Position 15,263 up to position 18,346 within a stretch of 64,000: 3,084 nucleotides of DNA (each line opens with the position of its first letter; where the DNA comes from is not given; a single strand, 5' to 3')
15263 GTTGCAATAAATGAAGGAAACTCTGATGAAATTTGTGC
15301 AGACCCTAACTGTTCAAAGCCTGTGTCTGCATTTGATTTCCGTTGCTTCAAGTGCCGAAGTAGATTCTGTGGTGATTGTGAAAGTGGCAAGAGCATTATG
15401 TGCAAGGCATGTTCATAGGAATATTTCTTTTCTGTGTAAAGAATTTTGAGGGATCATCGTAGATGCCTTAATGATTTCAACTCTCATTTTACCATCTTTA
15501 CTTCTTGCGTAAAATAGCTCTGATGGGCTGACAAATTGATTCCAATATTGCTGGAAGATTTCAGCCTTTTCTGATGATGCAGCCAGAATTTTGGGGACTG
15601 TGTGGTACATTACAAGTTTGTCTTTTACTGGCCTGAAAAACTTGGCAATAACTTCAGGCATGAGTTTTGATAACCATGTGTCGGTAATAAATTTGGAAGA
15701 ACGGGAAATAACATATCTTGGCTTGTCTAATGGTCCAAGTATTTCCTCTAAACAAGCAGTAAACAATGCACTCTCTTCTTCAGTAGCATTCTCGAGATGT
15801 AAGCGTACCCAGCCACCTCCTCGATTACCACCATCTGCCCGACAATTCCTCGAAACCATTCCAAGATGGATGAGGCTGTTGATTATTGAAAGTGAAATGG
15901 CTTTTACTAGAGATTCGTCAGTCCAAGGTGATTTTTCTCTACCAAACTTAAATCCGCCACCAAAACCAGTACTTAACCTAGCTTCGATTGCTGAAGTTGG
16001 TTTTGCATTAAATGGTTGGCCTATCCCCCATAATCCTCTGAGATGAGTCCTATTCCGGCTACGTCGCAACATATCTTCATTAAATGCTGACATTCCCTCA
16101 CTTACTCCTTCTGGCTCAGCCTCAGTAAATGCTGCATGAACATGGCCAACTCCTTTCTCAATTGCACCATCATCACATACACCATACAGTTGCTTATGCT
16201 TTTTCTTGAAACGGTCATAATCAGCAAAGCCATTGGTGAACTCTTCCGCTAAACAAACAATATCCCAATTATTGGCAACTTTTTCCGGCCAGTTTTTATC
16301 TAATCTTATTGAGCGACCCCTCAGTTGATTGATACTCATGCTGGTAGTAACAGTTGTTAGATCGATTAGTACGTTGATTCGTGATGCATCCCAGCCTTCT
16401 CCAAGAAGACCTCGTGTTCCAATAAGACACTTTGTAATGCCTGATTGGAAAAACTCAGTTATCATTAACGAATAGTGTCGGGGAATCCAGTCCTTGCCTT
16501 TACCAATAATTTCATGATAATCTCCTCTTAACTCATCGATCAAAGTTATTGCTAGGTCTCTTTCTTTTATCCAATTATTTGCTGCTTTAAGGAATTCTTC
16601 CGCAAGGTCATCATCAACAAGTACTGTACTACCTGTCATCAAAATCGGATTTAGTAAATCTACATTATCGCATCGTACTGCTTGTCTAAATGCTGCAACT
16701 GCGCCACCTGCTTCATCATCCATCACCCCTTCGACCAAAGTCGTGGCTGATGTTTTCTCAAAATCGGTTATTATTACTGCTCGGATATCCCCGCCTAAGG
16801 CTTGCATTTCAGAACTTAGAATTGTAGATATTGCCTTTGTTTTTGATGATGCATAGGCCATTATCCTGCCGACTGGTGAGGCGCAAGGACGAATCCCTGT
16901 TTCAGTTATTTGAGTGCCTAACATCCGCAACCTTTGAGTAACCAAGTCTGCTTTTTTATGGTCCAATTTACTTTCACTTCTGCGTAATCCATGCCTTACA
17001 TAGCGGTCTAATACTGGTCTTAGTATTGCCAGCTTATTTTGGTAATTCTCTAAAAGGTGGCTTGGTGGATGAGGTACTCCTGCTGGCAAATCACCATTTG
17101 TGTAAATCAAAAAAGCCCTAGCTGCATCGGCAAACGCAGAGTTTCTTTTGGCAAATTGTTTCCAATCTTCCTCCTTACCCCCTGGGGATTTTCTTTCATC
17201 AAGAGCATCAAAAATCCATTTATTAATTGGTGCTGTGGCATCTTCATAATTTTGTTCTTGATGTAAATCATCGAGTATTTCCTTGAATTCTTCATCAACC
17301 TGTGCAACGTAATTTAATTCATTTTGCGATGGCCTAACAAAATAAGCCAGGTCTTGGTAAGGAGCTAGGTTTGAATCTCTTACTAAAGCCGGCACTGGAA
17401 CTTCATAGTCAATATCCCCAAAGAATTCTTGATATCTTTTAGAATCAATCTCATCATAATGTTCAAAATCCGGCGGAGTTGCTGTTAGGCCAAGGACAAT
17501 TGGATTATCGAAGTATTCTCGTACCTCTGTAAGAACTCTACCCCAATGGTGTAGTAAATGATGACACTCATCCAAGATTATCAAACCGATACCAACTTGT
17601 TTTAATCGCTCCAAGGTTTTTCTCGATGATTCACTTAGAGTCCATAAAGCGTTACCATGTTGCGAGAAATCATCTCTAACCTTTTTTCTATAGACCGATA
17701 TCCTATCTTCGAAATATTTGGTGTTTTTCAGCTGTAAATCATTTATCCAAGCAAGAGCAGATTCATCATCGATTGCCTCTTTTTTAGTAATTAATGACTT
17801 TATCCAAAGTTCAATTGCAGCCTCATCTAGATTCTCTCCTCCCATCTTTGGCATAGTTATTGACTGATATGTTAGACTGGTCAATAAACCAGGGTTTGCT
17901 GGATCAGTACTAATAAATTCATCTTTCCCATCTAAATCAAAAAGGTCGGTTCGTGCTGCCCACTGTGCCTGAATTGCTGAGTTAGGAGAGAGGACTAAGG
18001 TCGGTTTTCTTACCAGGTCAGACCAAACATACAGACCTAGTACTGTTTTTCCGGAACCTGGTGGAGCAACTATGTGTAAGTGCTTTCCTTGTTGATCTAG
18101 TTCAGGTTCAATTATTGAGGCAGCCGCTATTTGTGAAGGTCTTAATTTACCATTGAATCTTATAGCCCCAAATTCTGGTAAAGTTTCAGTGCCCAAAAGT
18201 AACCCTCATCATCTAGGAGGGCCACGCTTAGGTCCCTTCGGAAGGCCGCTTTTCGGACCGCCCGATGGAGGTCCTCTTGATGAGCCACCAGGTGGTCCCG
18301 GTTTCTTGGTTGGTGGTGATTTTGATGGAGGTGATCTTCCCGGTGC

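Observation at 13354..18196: Seamlessly inserted low-GC island encoding a PrimPol, a Zn-ribbon membrane protein and a DExH SF2 helicase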

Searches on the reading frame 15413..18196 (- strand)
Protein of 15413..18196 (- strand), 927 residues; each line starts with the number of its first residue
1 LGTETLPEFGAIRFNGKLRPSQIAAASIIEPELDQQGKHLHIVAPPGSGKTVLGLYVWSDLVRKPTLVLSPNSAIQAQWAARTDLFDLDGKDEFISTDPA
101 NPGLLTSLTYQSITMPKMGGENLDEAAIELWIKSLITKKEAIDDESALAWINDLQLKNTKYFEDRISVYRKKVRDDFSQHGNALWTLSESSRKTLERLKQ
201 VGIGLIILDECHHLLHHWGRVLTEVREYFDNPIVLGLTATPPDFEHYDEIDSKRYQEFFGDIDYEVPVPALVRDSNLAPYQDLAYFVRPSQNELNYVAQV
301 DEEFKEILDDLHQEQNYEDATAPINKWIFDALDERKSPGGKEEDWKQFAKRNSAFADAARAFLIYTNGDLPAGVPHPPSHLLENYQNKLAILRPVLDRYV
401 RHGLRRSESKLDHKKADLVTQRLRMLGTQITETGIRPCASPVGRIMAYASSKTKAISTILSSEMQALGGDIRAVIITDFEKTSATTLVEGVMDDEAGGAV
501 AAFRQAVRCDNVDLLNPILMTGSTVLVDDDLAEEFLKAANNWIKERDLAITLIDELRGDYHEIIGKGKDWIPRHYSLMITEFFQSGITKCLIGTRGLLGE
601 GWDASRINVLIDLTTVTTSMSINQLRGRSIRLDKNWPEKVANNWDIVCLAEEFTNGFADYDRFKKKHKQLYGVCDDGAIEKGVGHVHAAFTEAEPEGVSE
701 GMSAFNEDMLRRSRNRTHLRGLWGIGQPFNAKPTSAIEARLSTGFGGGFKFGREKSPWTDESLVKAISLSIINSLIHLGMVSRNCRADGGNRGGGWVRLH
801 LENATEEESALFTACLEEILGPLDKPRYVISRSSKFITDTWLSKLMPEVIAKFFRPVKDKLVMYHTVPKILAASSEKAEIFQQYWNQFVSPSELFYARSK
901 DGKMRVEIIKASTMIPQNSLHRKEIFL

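Call 7: search_protein_families(library=pfam, proteins=[window:15413-18196:-], max_evalue=0.1)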
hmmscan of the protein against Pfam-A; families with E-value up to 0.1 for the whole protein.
window:15413-18196:- (927 aa): 7 families
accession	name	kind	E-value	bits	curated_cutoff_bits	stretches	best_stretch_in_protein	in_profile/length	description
PF04851.21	ResIII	-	5.8e-17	62.5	22.5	1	17-242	3-163/164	Type III restriction enzyme, res subunit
PF00270.35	DEAD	-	1.8e-07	31.5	26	1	194-242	114-161/167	DEAD/DEAH box helicase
PF18766.7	SWI2_SNF2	-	2.5e-05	24.5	26.7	1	195-315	111-219/221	SWI2/SNF2 ATPase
PF13401.12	AAA_22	-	0.0013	19.5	27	0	194-240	75-123/130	AAA domain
PF05621.17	TniB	-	0.0044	16.9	22.4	1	182-216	99-133/189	Bacterial TniB protein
PF00271.37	Helicase_C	-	0.013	16.1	23.5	1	581-632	59-109/110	Helicase conserved C-terminal domain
PF24883.2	NPHP3_N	-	0.074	13.7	24.8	0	36-64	21-49/164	Nephrocystin 3, N-terminal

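Call 8: search_protein_families(library=padloc, proteins=[window:15413-18196:-], max_evalue=0.1)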
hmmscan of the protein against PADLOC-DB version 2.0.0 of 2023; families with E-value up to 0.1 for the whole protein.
window:15413-18196:- (927 aa): 8 families
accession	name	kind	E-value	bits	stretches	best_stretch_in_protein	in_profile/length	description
PDLC02707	PbeA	-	6.1e-10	36.3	1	188-318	366-488/672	PbeA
PDLC02704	PbeA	-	4e-07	26.9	1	193-315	376-490/682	PbeA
PDLC01439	typeIV_DinG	-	5.1e-05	20.1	1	16-85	14-80/575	CAS-IV-A; associated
PDLC03049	REase_I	-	6.7e-05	19.1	1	188-283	270-359/807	Type I restriction enzyme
PDLC00754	Effector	-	0.014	11.8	1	128-189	312-373/598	Peptidase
PDLC02703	PbeA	-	0.022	11.4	0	583-649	551-616/626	PbeA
PDLC01214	Cas11a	-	0.032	12.5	1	300-331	7-38/117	CAS-I-A; effector_SS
PDLC02864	DpdF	-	0.045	10.5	1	192-241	126-181/610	DpdF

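Call 9: search_protein_families(library=phrogs, proteins=[window:15413-18196:-], max_evalue=0.1)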
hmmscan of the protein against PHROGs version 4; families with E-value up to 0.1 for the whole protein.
window:15413-18196:- (927 aa): 5 families
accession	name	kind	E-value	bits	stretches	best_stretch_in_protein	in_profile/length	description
phrog_16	-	DNA, RNA and nucleotide metabolism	4.1e-26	92.5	2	17-331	272-482/986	DNA helicase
phrog_2488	-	DNA, RNA and nucleotide metabolism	1.6e-05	24.9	1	15-87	16-96/579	DNA helicase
phrog_9690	-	DNA, RNA and nucleotide metabolism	0.00013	22.1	0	580-648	204-270/306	DNA helicase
phrog_62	-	DNA, RNA and nucleotide metabolism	0.00023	19.7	1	13-241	692-849/1881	DNA helicase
phrog_22845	-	unknown function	0.023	15.5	1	82-180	12-105/143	-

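Call 30: search_protein_families(library=ncbifam, proteins=[window:15413-18196:-], max_evalue=0.1)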
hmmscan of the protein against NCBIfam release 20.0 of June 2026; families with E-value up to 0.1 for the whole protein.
window:15413-18196:- (927 aa): 6 families
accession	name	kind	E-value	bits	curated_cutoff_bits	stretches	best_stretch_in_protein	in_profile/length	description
NF045503.1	repair_heli_XPB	equivalog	1.1e-07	30.8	610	1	17-82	183-247/548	DNA repair helicase XPB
TIGR04095.1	dnd_restrict_1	equivalog_domain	7.1e-07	28.6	600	1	198-314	128-239/451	DNA phosphorothioation system restriction enzyme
NF046051.1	restrict_EcoAI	equivalog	1.1e-06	27.4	550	1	193-319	265-386/768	EcoAI/FtnUII family type I restriction enzme subunit R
NF053632.1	heli_RadD_YejH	equivalog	0.00049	18.5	720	1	195-287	102-204/573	DNA repair helicase RadD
TIGR00603.1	rad25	subfamily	0.0014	17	328.7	0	188-240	363-412/734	DNA repair helicase rad25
TIGR02078.1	AspKin_pair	subfamily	0.028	13.8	242.4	0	639-680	119-160/327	putative Pyrococcus aspartate kinase subunit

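Call 32: search_solved_structures(query=window:15413-18196:-, max_evalue=0.01)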
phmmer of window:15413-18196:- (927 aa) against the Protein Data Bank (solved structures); distinct sequences matched with E-value up to 0.01: 2.
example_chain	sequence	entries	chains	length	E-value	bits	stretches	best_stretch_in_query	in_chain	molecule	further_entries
3h1t_A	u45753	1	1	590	0.0017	19.8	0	199-283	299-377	Type I site-specific restriction-modification system, R (Restriction) subunit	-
2fz4_A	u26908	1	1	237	0.0095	17.3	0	41-112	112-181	DNA repair protein RAD25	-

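Call 46: find_homologous_proteins(query=window:15413-18196:-)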
Query window:15413-18196:- (927 aa): 2221 proteins with E <= 0.001 among 8000 candidates; the best 120 are listed.
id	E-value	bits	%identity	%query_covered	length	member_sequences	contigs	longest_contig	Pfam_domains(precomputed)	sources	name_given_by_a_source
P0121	0.0e+0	2089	97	100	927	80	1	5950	PF00270.36,PF04851.22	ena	-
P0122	0.0e+0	2009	93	100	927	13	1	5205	PF00270.36,PF18766.8,PF04851.22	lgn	-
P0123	0.0e+0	1933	88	100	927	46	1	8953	PF00270.36,PF04851.22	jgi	-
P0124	0.0e+0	1923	88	100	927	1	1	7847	PF00270.36,PF04851.22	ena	-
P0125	0.0e+0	1922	88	100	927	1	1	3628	PF00270.36,PF04851.22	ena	-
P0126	0.0e+0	1920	88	100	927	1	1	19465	PF00270.36,PF04851.22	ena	-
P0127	0.0e+0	1920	87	100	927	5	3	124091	PF00270.36,PF04851.22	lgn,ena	-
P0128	0.0e+0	1919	88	100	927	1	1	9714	PF00270.36,PF04851.22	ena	-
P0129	0.0e+0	1918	88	100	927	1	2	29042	PF00270.36,PF04851.22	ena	-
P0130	0.0e+0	1892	86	100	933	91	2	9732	PF00270.36,PF04851.22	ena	-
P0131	0.0e+0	1889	86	100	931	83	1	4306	PF00270.36,PF04851.22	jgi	jgi:hypothetical protein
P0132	0.0e+0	1886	85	100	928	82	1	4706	PF00270.36,PF04851.22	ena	-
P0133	0.0e+0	1883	85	100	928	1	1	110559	PF00270.36,PF04851.22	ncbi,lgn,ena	-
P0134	0.0e+0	1883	85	100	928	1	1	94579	PF00270.36,PF04851.22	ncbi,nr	ncbi:MAG: hypothetical protein CM15mP47_0120 [Methanobacteriota archaeon]|nr:MAG: hypothetical prote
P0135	0.0e+0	1883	85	100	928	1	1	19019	PF00270.36,PF04851.22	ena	-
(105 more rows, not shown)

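Call 47: find_encoding_contigs(protein=P0121, flank=10000, max_places=3)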
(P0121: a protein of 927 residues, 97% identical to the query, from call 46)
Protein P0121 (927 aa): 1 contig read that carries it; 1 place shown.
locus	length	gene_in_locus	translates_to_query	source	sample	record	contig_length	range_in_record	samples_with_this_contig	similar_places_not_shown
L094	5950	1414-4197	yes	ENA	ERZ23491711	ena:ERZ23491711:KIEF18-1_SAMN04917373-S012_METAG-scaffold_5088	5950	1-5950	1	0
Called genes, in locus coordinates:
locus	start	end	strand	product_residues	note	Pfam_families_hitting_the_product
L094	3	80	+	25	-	?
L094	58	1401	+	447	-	PF12773:DZR (faint), PF13240:Zn_Ribbon_1 (weak), PF13248:Zn_ribbon_3 (faint)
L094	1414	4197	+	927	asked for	PF00270:DEAD (faint), PF04851:ResIII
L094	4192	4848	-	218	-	-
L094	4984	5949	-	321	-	?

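Call 71: predict_structure(alignment_id=A2)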
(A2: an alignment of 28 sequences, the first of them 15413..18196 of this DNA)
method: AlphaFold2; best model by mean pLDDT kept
length: 927 residues; sequences in the alignment: 28
mean_pLDDT: 40.2   pTM: 0.33
mean pLDDT of the five models: 40.2, 39.1, 37.0, 36.5, 35.7
residues with pLDDT >= 90: 7; 70-90: 65; 50-70: 127; < 50: 728
segments of 3 or more residues with pLDDT < 50: 1-37, 43-49, 60-62, 72-88, 119-121, 177-184, 213-217, 239-343, 383-404, 413-415, 417-544, 546-927
pLDDT, mean of each block of 10 residues (from residue 1): 41 40 37 43 46 53 64 45 46 58 66 56 70 87 88 89 82 54 57 76 69 51 70 59 42 46 30 24 22 29 42 38 40 36 48 53 56 62 42 44 48 49 35 25 25 24 23 22 23 27 37 34 31 43 44 34 36 31 26 23 24 24 23 27 24 26 32 25 26 29 38 34 24 21 22 28 41 37 26 28 39 43 30 29 33 29 30 38 38 29 33 33 27
secondary structure, 60 per line:
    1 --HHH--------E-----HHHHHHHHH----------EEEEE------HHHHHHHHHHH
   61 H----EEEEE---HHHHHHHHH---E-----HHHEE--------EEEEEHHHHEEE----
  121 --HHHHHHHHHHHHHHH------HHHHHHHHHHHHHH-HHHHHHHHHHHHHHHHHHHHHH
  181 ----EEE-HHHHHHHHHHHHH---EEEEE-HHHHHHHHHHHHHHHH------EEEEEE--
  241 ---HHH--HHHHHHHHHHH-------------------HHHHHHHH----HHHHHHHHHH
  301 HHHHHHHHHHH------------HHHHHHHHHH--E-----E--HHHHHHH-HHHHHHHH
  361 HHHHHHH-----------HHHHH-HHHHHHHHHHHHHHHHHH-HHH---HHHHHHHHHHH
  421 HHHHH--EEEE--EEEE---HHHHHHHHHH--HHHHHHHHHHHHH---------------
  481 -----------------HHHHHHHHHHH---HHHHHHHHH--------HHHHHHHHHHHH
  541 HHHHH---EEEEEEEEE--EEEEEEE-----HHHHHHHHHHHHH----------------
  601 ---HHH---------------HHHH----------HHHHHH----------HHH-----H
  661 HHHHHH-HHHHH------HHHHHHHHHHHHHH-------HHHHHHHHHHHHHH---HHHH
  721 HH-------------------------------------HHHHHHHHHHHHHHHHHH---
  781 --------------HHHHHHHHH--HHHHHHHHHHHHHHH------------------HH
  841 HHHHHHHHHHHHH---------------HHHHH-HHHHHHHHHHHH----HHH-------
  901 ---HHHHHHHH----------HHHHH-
elements in order (helices of 4 or more, strands of 3 or more residues): H20-28 E39-43 H50-61 E66-70 H74-82 E105-109 H110-113 E114-116 H123-137 H144-157 H159-180 E185-187 H189-201 E205-209 H211-226 E233-238 H249-259 H279-286 H291-311 H324-333 H345-351 H353-367 H379-383 H385-402 H410-425 E428-431 E434-437 H441-450 H453-465 H498-508 H512-520 H529-545 E549-557 E560-566 H572-584 H622-625 H636-641 H660-666 H668-672 H679-692 H700-713 H717-722 H760-777 H795-803 H806-820 H839-853 H869-873 H875-886 H904-911 H922-926

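Call 75: search_solved_structures(query=A5, max_evalue=0.1, show_alignments=1)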
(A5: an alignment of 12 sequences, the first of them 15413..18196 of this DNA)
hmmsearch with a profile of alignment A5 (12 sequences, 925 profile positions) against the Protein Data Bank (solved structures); distinct sequences matched with E-value up to 0.1: 9.
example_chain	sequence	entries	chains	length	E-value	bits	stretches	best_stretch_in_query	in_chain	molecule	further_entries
2fz4_A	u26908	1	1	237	0.00086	20.6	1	35-110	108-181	DNA repair protein RAD25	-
6p66_A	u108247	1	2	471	0.0029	18.9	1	35-91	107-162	DNA repair protein RAD25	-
2fwr_A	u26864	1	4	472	0.0029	18.9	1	35-91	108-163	DNA repair protein RAD25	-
9mw6_A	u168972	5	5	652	0.0039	18.5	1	199-312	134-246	AncD1D2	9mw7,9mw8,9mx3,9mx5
3h1t_A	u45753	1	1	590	0.016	16.5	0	201-279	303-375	Type I site-specific restriction-modification system, R (Restriction) subunit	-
6jde_B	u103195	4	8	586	0.026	15.8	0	199-277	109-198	Putative DNA repair helicase RadD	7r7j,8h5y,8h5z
9lou_A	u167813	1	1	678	0.03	15.6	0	199-243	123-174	ATP-dependent RNA helicase DHX58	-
9lov_A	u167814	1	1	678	0.03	15.6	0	199-243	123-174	ATP-dependent RNA helicase DHX58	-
8ebt_A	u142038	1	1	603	0.046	14.9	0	35-84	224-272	General transcription and DNA repair factor IIH helicase subunit XPB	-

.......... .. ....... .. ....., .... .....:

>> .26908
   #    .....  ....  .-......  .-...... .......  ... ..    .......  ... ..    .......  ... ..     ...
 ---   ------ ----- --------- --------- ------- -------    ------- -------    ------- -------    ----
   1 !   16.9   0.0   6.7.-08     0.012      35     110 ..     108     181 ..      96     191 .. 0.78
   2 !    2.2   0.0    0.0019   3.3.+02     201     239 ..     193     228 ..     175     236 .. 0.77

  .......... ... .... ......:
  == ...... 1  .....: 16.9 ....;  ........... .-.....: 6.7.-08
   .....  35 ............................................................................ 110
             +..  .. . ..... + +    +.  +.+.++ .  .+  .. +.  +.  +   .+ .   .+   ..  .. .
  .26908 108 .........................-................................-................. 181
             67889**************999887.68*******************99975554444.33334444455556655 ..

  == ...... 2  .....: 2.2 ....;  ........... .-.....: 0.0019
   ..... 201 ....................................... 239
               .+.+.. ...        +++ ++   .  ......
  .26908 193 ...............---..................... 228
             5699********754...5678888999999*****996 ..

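Call 112: find_related_loci(query=A5, collection=viral_contigs, flank=8000)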
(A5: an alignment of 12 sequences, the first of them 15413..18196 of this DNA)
Query A5 (927 aa) in viral_contigs; peptide patterns used: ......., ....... (x = any residue, [..] = any of these).
117 stretches matched a pattern; 7 encode a relative of the query (tblastn E <= 1e-3); 7 distinct loci.
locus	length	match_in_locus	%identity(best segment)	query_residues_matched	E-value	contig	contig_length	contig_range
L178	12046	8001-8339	30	184-295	3e-9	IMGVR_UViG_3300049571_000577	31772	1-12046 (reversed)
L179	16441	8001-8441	26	175-327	5e-8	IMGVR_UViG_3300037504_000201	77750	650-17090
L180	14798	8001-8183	43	180-241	3e-6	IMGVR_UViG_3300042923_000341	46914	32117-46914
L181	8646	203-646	30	105-278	2e-5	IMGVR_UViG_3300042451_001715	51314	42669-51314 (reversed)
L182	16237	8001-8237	33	183-254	3e-5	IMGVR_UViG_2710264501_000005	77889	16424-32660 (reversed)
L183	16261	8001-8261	33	181-275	7e-5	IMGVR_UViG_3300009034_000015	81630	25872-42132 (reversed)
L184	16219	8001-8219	31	3-82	8e-5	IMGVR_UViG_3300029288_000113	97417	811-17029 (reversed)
